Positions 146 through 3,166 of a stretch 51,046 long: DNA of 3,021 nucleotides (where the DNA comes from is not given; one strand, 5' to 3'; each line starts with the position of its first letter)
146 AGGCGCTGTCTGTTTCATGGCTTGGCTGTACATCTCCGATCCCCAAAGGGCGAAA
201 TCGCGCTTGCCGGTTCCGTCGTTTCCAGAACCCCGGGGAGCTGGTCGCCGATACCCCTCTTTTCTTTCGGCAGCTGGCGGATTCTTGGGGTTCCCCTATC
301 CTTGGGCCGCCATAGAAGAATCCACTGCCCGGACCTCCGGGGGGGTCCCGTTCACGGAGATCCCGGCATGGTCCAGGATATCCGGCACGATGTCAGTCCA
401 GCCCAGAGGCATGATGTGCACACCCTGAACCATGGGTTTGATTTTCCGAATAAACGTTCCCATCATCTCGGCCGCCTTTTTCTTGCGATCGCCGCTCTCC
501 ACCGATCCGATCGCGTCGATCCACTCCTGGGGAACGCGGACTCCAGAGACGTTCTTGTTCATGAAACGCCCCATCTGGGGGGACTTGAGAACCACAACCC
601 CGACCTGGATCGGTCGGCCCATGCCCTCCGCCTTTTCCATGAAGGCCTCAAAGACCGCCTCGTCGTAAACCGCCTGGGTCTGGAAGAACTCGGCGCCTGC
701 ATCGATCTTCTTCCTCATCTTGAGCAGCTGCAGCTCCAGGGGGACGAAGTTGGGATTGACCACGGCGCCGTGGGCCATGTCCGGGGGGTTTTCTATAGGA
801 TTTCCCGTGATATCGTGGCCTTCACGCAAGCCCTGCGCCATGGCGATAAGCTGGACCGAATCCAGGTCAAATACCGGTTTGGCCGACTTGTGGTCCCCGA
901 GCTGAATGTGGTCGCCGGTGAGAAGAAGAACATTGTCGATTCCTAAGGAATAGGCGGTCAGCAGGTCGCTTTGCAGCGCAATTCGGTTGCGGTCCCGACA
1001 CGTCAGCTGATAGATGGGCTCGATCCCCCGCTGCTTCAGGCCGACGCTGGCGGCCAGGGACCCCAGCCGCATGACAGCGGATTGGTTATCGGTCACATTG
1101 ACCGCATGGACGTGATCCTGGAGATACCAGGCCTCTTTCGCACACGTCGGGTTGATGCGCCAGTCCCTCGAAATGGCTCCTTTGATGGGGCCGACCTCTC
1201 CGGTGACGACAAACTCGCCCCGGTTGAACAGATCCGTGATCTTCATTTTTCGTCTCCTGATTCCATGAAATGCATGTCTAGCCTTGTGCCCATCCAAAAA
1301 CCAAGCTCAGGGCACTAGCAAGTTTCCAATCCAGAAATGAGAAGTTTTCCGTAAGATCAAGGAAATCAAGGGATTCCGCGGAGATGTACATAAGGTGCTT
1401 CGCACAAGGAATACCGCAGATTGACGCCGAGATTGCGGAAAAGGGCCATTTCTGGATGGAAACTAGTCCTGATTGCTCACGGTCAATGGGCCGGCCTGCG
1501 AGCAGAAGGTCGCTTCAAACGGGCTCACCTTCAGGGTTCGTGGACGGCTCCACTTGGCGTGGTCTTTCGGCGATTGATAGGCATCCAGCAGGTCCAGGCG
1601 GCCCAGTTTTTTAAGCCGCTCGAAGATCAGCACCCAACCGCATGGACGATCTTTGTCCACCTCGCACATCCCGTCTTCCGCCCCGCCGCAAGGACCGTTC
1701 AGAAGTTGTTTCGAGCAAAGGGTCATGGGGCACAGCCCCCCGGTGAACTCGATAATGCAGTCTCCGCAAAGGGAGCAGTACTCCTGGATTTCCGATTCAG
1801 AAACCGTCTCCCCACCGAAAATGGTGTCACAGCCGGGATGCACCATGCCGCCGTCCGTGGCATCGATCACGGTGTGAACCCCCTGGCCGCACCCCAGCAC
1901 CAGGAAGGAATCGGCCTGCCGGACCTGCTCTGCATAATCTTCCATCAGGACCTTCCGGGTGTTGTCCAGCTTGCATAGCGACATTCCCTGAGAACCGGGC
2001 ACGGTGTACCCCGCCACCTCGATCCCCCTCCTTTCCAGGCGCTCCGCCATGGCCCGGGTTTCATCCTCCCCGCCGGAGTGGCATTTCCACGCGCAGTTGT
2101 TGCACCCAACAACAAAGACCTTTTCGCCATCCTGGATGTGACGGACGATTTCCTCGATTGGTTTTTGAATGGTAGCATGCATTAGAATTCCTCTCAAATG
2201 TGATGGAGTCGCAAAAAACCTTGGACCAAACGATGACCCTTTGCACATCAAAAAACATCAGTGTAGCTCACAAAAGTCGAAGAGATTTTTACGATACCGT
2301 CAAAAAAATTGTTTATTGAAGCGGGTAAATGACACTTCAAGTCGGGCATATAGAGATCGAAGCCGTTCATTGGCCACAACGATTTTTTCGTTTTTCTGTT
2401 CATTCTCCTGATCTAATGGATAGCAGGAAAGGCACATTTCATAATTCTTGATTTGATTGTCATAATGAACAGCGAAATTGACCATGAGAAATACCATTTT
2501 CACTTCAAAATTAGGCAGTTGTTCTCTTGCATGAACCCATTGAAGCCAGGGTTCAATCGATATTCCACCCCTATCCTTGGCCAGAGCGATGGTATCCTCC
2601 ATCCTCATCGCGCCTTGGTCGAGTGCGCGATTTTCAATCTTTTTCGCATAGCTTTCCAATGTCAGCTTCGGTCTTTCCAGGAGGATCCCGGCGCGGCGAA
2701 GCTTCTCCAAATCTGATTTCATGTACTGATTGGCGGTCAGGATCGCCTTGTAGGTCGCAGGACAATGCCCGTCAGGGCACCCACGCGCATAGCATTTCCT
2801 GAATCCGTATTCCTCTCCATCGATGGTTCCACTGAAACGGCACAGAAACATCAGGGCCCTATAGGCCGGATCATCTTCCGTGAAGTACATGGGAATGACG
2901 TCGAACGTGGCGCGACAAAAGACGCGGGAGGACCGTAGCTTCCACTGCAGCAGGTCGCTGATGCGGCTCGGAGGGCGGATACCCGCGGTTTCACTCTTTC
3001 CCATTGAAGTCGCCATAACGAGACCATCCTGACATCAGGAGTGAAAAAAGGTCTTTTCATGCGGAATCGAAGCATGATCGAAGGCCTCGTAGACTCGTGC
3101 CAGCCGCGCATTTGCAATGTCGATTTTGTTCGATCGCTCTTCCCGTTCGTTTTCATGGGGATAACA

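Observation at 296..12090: Sigma-54-wired Hdr/MvhD/MetVF locus that also carries sulfur-relay (TusA, DsrE) and unknown Cys-rich modules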

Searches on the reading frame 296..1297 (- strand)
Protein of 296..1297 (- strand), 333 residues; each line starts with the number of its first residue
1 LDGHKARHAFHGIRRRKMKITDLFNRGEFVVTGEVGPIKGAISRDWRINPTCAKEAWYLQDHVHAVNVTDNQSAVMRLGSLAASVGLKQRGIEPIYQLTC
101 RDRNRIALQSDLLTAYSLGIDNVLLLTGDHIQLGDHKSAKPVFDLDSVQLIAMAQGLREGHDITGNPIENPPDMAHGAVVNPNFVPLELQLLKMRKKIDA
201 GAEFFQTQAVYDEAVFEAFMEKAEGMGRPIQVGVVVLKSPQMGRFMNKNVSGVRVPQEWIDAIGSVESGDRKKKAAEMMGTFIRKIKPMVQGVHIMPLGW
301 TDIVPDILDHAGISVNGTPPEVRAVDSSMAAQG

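Call 4: search_protein_families(library=pfam, proteins=[window:296-1297:-], max_evalue=0.01)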
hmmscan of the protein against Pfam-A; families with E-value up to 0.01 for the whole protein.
window:296-1297:- (333 aa): 1 family
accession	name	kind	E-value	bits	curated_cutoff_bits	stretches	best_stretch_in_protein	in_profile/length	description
PF02219.23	MTHFR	-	7.8e-30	104.6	24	1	64-312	42-287/287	Methylenetetrahydrofolate reductase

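Call 6: search_protein_families(library=ncbifam, proteins=[window:296-1297:-], max_evalue=0.001)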
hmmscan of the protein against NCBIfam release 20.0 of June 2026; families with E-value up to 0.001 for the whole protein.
window:296-1297:- (333 aa): 4 families
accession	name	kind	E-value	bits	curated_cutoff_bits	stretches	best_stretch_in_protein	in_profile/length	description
NF006396.0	PRK08645.1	equivalog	1.3e-64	218.4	453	1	51-308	339-599/611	bifunctional homocysteine S-methyltransferase/methylenetetrahydrofolate reductase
TIGR00676.1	fadh2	equivalog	1.1e-14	54.5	293.7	1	80-310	46-273/275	methylenetetrahydrofolate reductase [NAD(P)H]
TIGR00677.1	fadh2_euk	equivalog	1.1e-13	51.2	310.05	1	83-311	51-275/281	methylenetetrahydrofolate reductase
NF006950.0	PRK09432.1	equivalog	4.9e-05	22.7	382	1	88-263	79-238/296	methylenetetrahydrofolate reductase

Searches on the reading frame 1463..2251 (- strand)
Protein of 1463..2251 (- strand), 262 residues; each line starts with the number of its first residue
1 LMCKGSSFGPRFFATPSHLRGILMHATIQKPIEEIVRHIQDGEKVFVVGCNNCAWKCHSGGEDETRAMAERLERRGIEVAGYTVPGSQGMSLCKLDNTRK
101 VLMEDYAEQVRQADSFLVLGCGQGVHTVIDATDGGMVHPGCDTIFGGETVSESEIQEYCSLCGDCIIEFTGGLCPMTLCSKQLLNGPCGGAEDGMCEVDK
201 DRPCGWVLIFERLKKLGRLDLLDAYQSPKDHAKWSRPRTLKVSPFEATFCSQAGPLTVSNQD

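Call 4: search_protein_families(library=pfam, proteins=[window:1463-2251:-], max_evalue=0.01)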
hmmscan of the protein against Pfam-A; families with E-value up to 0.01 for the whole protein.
window:1463-2251:- (262 aa): 1 family
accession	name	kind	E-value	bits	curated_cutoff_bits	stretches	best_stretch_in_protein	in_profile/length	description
PF12225.13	DUF5981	-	4.7e-32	110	23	1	139-231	2-94/95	Methylene-tetrahydrofolate reductase C terminal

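Call 6: search_protein_families(library=ncbifam, proteins=[window:1463-2251:-], max_evalue=0.001)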
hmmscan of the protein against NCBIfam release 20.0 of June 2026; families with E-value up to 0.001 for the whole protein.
window:1463-2251:- (262 aa): 0 families

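Call 31: search_solved_structures(query=window:1463-2182:-, max_evalue=0.01)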
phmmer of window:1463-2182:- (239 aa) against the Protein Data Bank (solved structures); distinct sequences matched with E-value up to 0.01: 0.

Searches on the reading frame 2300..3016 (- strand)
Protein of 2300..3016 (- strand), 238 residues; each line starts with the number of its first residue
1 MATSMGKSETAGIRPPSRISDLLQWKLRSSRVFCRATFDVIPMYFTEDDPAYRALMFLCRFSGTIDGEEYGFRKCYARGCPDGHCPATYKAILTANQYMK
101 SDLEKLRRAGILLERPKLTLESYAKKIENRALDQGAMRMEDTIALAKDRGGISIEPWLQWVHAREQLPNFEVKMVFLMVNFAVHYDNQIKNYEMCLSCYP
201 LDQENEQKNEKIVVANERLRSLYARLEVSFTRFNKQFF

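Call 4: search_protein_families(library=pfam, proteins=[window:2300-3016:-], max_evalue=0.01)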
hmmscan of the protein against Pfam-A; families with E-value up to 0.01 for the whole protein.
window:2300-3016:- (238 aa): 0 families

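Call 6: search_protein_families(library=ncbifam, proteins=[window:2300-3016:-], max_evalue=0.001)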
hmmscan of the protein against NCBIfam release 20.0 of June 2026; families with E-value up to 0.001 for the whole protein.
window:2300-3016:- (238 aa): 0 families

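Call 42: search_protein_families(library=pfam, proteins=[window:2300-3016:-], max_evalue=5)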
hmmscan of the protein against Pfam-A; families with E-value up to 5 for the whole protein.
window:2300-3016:- (238 aa): 0 families
